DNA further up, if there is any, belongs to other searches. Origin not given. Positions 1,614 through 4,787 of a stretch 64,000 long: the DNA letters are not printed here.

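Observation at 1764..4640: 958-aa secreted chimera: glycoside-hydrolase-like 5-bladed beta-propeller + PT linker + GHSLGG lipase + helical tail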

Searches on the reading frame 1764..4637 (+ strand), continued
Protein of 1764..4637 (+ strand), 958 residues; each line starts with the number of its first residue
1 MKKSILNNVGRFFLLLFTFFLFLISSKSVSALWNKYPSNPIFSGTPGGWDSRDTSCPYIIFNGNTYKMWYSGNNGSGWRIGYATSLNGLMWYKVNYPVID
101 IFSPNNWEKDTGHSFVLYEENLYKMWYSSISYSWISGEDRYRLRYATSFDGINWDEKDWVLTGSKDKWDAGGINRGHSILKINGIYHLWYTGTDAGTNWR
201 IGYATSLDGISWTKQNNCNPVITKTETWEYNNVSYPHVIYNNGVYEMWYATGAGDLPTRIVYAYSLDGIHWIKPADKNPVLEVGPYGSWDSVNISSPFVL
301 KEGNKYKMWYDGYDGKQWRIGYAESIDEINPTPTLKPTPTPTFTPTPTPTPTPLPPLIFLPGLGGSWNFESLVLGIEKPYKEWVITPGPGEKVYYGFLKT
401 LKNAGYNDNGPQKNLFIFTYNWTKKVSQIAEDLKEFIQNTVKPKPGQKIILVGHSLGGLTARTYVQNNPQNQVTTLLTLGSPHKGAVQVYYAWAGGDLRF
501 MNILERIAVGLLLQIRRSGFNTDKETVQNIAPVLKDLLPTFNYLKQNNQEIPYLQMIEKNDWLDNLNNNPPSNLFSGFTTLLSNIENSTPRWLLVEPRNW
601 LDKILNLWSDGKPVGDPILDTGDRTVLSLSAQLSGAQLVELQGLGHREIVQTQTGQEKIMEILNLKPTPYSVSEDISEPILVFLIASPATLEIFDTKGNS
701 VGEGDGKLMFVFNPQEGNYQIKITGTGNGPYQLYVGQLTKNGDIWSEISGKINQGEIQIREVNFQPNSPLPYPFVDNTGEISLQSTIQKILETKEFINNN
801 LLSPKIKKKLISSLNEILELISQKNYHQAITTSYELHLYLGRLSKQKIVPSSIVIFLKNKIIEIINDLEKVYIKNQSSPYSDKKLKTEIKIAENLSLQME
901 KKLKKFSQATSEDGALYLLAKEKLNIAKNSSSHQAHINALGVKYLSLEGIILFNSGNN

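Call 11: search_protein_families(library=pfam, proteins=[P0081, P0028, P0032, P0033, P0093, P0063], max_evalue=0.001)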
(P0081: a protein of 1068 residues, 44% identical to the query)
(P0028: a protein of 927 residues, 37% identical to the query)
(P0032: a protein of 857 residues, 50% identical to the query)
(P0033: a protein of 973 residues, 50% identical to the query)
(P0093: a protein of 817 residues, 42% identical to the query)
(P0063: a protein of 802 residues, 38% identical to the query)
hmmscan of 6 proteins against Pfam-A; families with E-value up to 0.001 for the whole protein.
P0081 (1068 aa): 2 families
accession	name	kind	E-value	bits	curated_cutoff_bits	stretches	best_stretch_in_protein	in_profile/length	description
PF04041.19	Glyco_hydro_130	-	1.1e-33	116.9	26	6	579-643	67-128/320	beta-1,4-mannooligosaccharide phosphorylase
PF25788.1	Ig_Rha78A_N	-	0.00039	21.1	27.4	1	763-842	14-95/105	Rha78A-like, N-terminal immunoglobulin domain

P0028 (927 aa): 3 families
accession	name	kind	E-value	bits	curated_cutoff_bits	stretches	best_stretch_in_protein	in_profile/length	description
PF04041.19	Glyco_hydro_130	-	4.9e-57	193.7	26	6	247-361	54-167/320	beta-1,4-mannooligosaccharide phosphorylase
PF00251.26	Glyco_hydro_32N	-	3.7e-21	76.4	22.1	2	360-506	19-173/307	Glycosyl hydrolases family 32 N-terminal domain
PF19938.4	DUF6400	-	1.8e-06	28.3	27.1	0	456-500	20-60/69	Family of unknown function (DUF6400)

P0032 (857 aa): 9 families
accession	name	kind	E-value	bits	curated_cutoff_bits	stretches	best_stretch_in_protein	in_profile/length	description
PF02089.21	Palm_thioest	-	8.4e-11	42.5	26.8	1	324-394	54-120/254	Palmitoyl protein thioesterase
PF07819.20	PGAP1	-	1.4e-08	35.2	24.3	1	337-382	86-133/233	PGAP1-like alpha/beta domain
PF02450.21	LCAT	-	1.4e-07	31.5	21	1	286-392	66-176/392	Lecithin:cholesterol acyltransferase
PF00561.26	Abhydrolase_1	-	1e-06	29.1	25.8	1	253-378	2-106/245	alpha/beta hydrolase fold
PF22888.1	FIMAH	-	2.5e-06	28.4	24.8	1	690-763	8-81/81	FIMAH domain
PF12146.15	Hydrolase_4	-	8.7e-06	25.6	27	1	321-378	55-110/239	Serine aminopeptidase, S33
PF05057.20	DUF676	-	1.4e-05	25.2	20.3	1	321-380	55-127/217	Putative serine esterase (DUF676)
PF01764.32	Lipase_3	-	0.00022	21.6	22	1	314-378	35-104/140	Lipase (class 3)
PF24096.1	DUF7379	-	0.00049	20.5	33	1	336-381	64-115/191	Domain of unknown function (DUF7379)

P0033 (973 aa): 10 families
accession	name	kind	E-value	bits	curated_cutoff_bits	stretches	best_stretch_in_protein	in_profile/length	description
PF15902.12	Sortilin-Vps10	-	1.2e-14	54.4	33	2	62-172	3-117/446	Sortilin, neurotensin receptor 3,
PF02089.21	Palm_thioest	-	1.8e-11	44.7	26.8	1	436-584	50-174/254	Palmitoyl protein thioesterase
PF07819.20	PGAP1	-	1.6e-08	35.1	24.3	1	446-498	77-133/233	PGAP1-like alpha/beta domain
PF00561.26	Abhydrolase_1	-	1.3e-07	32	25.8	1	369-494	2-106/245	alpha/beta hydrolase fold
PF02450.21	LCAT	-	2.9e-07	30.5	21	1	402-508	66-176/392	Lecithin:cholesterol acyltransferase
PF12146.15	Hydrolase_4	-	2.3e-06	27.5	27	1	435-496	53-112/239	Serine aminopeptidase, S33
PF22888.1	FIMAH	-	4.2e-05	24.5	24.8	1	806-878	8-80/81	FIMAH domain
PF05057.20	DUF676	-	5.4e-05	23.2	20.3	1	439-496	57-127/217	Putative serine esterase (DUF676)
PF14870.12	PSII_BNR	-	5.6e-05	23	27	0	62-178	40-151/303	Photosynthesis system II assembly factor YCF48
PF01764.32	Lipase_3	-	0.00013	22.3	22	1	425-494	43-104/140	Lipase (class 3)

P0093 (817 aa): 8 families
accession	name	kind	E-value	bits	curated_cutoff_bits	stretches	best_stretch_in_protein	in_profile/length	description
PF02089.21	Palm_thioest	-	2.2e-11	44.4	26.8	1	228-357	1-117/254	Palmitoyl protein thioesterase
PF07819.20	PGAP1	-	2e-10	41.3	24.3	1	297-354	74-133/233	PGAP1-like alpha/beta domain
PF02450.21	LCAT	-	3e-10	40.3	21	1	261-369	66-181/392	Lecithin:cholesterol acyltransferase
PF00561.26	Abhydrolase_1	-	7.3e-09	36.1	25.8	1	227-352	1-108/245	alpha/beta hydrolase fold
PF06439.18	3keto-disac_hyd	-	9.9e-07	29.4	26.8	1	35-198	5-176/187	3-keto-disaccharide hydrolase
PF24096.1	DUF7379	-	7.8e-05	23.1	33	1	301-353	55-115/191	Domain of unknown function (DUF7379)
PF12146.15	Hydrolase_4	-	0.00012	21.9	27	1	296-356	55-117/239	Serine aminopeptidase, S33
PF12697.13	Abhydrolase_6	-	0.00019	22.6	26.3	1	229-340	1-85/217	Alpha/beta hydrolase family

P0063 (802 aa): 7 families
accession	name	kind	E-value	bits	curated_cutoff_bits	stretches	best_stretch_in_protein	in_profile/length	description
PF02450.21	LCAT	-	4.4e-07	29.9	21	1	409-507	66-176/392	Lecithin:cholesterol acyltransferase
PF07819.20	PGAP1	-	8.3e-07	29.4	24.3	1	446-497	81-133/233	PGAP1-like alpha/beta domain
PF02089.21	Palm_thioest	-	2.1e-06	28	26.8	1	449-497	67-114/254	Palmitoyl protein thioesterase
PF04041.19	Glyco_hydro_130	-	2.3e-06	27.2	26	0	200-278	67-142/320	beta-1,4-mannooligosaccharide phosphorylase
PF24096.1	DUF7379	-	3.4e-05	24.3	33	1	448-502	61-121/191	Domain of unknown function (DUF7379)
PF12697.13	Abhydrolase_6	-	0.00013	23.2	26.3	1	375-513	2-101/217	Alpha/beta hydrolase family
PF05057.20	DUF676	-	0.00042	20.3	20.3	1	448-522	70-154/217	Putative serine esterase (DUF676)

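Call 14: search_solved_structures(query=A1, max_evalue=0.01, show_alignments=5)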
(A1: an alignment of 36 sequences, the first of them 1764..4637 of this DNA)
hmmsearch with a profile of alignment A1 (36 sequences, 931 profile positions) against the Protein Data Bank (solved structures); distinct sequences matched with E-value up to 0.01: 68 (the best 60 are shown).
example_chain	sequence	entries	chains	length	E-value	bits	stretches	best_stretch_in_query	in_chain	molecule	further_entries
7fip_A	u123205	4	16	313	2e-23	85.7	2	28-158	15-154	Beta-1,2-mannobiose phosphorylase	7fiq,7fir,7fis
9fj8_A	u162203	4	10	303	2.1e-22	82.4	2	29-159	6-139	1,2-beta-oligomannan phosphorylase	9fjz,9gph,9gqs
4u6b_A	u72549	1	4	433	3e-15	58.7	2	74-250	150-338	Conserved hypothetical lipoprotein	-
5mui_A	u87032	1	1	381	1.6e-12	49.7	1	84-262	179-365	Beta-galactosidase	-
5mt2_A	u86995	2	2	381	2.1e-12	49.3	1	84-262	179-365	Beta-galactosidase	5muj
4u6d_A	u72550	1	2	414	3.3e-12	48.7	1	172-308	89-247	Conserved hypothetical periplasmic protein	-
3r4y_A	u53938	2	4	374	4.4e-12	48.2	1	165-287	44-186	Glycosyl hydrolase family 32, N terminal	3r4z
4ak6_A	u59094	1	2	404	1.1e-11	46.9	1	114-226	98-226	ANHYDRO-ALPHA-L-GALACTOSIDASE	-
4ak7_A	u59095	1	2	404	1.2e-11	46.8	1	114-227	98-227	ANHYDRO-ALPHA-L-GALACTOSIDASE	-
4ak5_A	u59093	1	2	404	1.2e-11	46.8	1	114-227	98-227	ANHYDRO-ALPHA-L-GALACTOSIDASE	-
4onz_A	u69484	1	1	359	1.4e-11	46.6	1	38-209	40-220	putative glycoside hydrolase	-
5ta7_A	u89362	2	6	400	2.7e-11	45.6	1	111-225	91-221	Glycoside Hydrolase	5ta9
4qqs_A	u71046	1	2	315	3.6e-11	45.2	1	40-223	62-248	Glycoside hydrolase family 43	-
3p2n_A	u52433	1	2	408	4.8e-11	44.8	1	110-222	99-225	3,6-anhydro-alpha-L-galactosidase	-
5a7v_B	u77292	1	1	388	1.6e-10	43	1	42-214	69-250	PUTATIVE GLYCOSIDASE PH117-RELATED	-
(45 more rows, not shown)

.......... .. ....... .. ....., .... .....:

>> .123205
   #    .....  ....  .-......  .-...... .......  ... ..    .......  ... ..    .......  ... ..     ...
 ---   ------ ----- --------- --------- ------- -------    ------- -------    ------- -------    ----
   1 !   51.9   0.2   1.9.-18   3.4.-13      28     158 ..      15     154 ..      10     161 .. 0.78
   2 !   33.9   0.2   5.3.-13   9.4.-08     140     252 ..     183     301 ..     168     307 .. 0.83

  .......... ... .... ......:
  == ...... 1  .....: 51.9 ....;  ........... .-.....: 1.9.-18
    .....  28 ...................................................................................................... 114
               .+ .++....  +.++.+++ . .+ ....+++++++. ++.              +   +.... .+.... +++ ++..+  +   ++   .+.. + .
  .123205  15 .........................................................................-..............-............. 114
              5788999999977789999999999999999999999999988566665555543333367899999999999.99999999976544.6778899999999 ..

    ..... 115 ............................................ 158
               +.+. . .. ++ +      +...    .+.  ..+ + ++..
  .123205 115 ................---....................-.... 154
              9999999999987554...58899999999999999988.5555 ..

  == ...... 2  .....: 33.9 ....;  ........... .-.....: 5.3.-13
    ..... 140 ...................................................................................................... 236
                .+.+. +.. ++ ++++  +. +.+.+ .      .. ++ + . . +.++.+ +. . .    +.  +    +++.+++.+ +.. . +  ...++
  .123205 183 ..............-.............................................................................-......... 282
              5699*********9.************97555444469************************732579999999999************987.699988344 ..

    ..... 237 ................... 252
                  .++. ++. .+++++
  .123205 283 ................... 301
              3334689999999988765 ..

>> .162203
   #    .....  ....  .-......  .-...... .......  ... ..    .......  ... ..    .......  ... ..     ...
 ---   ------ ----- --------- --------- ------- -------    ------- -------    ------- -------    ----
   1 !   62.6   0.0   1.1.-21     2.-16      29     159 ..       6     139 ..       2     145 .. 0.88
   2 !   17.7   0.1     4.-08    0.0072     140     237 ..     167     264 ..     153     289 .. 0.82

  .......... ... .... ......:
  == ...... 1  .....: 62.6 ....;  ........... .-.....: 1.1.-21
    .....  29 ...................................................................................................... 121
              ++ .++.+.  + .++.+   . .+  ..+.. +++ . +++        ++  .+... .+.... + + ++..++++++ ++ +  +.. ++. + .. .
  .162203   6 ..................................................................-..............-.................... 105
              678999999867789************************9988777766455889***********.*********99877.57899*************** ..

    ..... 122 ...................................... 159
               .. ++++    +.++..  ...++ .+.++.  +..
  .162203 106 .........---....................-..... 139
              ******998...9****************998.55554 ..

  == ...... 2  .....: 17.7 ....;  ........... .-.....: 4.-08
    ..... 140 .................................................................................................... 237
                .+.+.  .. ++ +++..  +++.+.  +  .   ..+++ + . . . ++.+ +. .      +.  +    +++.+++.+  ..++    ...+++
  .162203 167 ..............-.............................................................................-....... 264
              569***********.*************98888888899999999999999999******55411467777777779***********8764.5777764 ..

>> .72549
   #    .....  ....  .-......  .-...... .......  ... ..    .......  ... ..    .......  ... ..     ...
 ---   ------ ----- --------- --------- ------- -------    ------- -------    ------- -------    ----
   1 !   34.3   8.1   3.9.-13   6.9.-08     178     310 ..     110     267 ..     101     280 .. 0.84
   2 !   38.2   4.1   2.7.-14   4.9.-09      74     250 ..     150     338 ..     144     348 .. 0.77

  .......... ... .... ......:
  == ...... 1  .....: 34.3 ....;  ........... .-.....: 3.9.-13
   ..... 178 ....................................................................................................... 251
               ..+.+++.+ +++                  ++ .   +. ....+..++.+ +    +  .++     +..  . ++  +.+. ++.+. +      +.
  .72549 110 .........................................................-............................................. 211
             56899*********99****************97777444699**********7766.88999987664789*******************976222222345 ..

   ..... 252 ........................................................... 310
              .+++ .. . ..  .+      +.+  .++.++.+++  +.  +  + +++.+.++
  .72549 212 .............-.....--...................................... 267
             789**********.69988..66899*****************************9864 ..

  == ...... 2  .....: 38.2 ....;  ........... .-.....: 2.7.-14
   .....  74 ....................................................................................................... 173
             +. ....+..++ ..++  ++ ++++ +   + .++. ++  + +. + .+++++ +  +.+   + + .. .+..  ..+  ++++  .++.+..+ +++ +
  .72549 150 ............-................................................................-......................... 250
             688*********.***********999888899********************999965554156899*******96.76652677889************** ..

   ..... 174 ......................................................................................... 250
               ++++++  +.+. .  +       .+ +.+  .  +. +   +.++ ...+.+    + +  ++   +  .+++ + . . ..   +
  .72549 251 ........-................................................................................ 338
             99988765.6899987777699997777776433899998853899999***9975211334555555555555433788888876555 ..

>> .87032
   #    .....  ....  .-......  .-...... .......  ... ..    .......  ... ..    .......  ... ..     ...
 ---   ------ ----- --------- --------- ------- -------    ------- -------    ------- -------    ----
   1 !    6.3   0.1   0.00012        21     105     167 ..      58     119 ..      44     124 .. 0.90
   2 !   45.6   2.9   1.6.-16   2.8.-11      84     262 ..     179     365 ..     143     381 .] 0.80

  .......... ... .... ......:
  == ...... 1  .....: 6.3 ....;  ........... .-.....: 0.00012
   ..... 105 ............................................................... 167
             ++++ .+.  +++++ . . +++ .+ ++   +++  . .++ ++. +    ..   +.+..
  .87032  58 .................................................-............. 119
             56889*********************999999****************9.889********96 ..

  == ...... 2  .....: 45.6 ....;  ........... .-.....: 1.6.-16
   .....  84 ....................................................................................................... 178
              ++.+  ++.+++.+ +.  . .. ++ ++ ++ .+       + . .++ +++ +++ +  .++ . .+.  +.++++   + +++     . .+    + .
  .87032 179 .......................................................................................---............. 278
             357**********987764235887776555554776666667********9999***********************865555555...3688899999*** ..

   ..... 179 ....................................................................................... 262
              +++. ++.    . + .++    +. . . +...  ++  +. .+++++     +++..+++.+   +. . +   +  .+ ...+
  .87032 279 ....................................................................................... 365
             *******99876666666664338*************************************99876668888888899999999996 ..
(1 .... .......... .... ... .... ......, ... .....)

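Call 27: find_encoding_contigs(protein=P0007, flank=8000, max_places=2)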
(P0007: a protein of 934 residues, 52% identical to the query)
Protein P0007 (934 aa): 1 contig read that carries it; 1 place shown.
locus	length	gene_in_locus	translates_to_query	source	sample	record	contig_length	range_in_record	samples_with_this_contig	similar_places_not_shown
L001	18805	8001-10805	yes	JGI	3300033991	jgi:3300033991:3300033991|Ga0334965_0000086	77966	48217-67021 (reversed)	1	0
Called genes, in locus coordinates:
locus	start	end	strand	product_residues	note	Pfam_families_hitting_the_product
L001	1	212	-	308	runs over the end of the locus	PF00657:Lipase_GDSL (weak), PF13472:Lipase_GDSL_2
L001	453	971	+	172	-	-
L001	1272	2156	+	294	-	PF01073:3Beta_HSD (weak), PF01370:Epimerase, PF04321:RmlD_sub_bind (faint), PF02719:Polysacc_synt_2, PF01370:Epimerase, PF16363:GDP_Man_Dehyd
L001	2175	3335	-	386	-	PF13439:Glyco_transf_4, PF20706:GT4-conflict (weak), PF00534:Glycos_transf_1, PF13692:Glyco_trans_1_4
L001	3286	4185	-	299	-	PF00535:Glycos_transf_2, PF10111:Glyco_tranf_2_2, PF13641:Glyco_tranf_2_3, PF02709:Glyco_transf_7C (weak)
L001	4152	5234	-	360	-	PF13439:Glyco_transf_4, PF00534:Glycos_transf_1, PF13692:Glyco_trans_1_4, PF13524:Glyco_trans_1_2 (weak)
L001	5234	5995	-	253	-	PF13489:Methyltransf_23, PF08241:Methyltransf_11, PF08242:Methyltransf_12, PF13649:Methyltransf_25, PF13847:Methyltransf_31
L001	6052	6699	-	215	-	PF05219:DREV, PF13489:Methyltransf_23, PF03141:Methyltransf_29 (weak), PF07021:MetW, PF13847:Methyltransf_31, PF08241:Methyltransf_11, PF08242:Methyltransf_12, PF13649:Methyltransf_25, +1 more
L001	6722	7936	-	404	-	PF01943:Polysacc_synt, PF13440:Polysacc_synt_3, PF01554:MatE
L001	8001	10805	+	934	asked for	PF04041:Glyco_hydro_130 (faint), PF02089:Palm_thioest, PF02450:LCAT (weak), PF07819:PGAP1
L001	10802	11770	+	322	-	PF00152:tRNA-synt_2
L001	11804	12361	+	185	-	PF08207:EFP_N, PF01132:EFP, PF09285:Elong-fact-P_C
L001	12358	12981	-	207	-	-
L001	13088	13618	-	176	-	-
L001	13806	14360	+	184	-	PF10502:Peptidase_S26, PF00717:Peptidase_S24 (faint)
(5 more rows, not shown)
